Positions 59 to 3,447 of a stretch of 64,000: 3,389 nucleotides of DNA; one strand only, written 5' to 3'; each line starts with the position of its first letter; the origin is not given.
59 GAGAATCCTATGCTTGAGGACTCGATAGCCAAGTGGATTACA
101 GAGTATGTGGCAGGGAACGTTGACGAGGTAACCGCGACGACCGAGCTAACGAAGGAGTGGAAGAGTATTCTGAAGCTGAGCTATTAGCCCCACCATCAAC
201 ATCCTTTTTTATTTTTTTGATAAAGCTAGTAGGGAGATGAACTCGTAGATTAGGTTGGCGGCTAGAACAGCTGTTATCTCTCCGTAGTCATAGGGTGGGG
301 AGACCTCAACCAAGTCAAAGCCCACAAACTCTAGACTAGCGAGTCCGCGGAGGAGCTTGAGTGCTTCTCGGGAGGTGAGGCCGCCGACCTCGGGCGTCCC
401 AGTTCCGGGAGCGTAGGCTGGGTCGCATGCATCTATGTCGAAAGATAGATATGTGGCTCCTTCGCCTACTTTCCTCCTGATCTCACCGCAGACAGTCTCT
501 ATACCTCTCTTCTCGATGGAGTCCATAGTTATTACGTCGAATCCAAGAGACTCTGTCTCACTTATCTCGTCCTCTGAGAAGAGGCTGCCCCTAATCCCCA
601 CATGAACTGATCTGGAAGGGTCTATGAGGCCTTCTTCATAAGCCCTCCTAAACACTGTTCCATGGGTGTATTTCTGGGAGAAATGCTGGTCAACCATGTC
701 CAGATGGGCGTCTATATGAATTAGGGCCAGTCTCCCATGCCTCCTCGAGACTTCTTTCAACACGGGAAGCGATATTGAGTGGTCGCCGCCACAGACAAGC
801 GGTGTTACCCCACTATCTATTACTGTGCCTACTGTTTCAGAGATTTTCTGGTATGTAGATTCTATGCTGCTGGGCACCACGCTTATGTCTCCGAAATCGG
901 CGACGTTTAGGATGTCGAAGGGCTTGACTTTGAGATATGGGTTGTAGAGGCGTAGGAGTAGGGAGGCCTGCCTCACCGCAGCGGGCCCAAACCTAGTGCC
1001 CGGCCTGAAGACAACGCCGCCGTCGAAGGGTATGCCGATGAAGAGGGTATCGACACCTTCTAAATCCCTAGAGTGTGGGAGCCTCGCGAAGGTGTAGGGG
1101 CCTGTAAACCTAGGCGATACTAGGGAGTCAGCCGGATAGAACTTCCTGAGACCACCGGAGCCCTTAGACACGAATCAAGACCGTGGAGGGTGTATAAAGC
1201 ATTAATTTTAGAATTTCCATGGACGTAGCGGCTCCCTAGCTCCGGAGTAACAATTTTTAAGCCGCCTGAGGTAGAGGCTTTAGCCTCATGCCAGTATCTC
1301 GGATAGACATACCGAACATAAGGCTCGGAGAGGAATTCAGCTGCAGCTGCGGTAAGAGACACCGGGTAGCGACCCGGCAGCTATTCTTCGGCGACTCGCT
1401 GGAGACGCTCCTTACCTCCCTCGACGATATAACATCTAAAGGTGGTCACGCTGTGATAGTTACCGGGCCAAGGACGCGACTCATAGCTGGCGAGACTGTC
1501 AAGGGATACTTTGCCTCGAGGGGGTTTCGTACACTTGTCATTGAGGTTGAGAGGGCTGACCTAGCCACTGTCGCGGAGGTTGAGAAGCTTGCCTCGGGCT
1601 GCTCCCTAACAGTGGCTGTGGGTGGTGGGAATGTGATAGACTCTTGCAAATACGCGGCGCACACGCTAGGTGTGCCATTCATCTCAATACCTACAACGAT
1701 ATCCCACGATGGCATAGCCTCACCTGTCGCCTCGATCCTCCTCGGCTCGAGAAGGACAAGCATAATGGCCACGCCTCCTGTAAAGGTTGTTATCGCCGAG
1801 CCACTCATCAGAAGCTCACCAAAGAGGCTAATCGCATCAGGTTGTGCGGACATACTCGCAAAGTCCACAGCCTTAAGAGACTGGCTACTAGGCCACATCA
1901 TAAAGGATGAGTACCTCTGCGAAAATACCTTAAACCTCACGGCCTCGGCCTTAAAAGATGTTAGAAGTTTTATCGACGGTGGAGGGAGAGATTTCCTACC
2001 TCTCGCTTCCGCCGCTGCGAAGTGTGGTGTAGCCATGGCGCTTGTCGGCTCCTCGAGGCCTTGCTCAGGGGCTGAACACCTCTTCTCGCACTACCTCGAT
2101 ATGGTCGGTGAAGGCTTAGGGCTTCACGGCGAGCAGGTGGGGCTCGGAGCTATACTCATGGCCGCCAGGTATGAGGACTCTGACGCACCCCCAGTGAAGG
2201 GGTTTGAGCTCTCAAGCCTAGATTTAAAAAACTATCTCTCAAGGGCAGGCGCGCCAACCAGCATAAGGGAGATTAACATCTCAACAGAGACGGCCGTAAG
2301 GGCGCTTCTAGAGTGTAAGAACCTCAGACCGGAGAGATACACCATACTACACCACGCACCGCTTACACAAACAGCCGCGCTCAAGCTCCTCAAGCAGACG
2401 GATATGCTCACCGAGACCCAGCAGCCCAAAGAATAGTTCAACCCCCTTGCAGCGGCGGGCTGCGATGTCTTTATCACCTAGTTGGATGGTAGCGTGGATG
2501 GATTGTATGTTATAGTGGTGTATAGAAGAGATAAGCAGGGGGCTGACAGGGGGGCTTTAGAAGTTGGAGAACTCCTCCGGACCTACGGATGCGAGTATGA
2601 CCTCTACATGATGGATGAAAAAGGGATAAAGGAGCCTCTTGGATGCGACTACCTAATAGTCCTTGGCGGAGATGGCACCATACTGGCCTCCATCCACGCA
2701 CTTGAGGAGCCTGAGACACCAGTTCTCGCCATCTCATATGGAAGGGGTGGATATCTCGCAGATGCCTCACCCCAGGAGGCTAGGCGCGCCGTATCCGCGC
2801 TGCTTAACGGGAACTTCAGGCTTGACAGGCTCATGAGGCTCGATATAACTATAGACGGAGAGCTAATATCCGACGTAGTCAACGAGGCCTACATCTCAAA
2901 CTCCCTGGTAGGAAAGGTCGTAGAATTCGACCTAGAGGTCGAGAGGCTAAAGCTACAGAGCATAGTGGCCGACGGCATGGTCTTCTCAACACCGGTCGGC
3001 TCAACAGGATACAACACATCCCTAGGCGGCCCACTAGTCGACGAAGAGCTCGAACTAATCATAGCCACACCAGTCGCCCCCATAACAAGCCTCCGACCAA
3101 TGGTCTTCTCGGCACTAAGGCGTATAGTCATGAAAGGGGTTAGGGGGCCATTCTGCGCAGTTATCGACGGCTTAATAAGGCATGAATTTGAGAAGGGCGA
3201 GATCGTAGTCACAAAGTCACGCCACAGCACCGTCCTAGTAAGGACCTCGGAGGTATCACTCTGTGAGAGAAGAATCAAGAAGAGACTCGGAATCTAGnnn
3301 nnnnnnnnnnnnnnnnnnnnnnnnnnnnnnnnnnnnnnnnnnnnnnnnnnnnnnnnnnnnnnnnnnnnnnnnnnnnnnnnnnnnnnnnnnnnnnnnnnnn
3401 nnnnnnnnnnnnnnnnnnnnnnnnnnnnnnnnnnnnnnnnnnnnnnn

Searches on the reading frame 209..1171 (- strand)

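Call 87: search_protein_families(library=pfam, proteins=[window:209-1171:-], max_evalue=0.00001)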
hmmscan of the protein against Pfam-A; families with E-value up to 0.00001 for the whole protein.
window:209-1171:- (320 aa): 1 family
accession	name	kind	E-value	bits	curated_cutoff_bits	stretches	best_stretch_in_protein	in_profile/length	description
PF00491.26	Arginase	-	1.5e-93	313.7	22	1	42-311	3-277/280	Arginase family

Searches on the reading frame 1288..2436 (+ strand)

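Call 87: search_protein_families(library=pfam, proteins=[window:1288-2436:+], max_evalue=0.00001)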
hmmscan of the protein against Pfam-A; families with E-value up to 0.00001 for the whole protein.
window:1288-2436:+ (382 aa): 2 families
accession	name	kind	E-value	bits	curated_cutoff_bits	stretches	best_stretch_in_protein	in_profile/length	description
PF13685.12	Fe-ADH_2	-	1.1e-28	100.5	28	1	52-178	19-149/149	Iron-containing alcohol dehydrogenase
PF00465.25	Fe-ADH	-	6.5e-10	39.3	31.3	1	33-151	5-144/168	Iron-containing alcohol dehydrogenase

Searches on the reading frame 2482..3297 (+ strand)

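Call 87: search_protein_families(library=pfam, proteins=[window:2482-3297:+], max_evalue=0.00001)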
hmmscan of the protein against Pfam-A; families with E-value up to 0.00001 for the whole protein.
window:2482-3297:+ (271 aa): 2 families
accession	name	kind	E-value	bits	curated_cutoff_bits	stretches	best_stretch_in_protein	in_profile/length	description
PF20143.4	NAD_kinase_C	-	3.4e-18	66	23.7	1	134-254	2-125/126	ATP-NAD kinase C-terminal domain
PF01513.26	NAD_kinase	-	1.6e-13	51.6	25.5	1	52-111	70-129/130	ATP-NAD kinase N-terminal domain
